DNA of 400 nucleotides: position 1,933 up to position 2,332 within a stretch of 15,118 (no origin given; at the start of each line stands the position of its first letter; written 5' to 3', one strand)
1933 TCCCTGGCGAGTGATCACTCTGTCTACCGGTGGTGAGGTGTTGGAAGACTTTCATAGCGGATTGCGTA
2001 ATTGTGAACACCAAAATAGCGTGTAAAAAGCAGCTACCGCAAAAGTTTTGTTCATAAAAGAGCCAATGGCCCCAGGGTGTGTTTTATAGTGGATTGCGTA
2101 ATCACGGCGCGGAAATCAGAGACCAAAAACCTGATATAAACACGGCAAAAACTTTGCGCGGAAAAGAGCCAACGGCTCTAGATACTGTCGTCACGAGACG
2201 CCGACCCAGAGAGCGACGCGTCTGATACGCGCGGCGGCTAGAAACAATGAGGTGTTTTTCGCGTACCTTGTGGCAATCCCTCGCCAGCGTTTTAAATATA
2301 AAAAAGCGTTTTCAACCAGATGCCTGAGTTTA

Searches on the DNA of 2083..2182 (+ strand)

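Call 90: search_dna_similar(query=window:2083-2182:+, collection=plasmids, mode=distant, max_evalue=0.01, max_rows=10)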
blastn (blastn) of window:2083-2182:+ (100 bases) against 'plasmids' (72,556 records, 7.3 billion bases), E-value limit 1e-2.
No match.
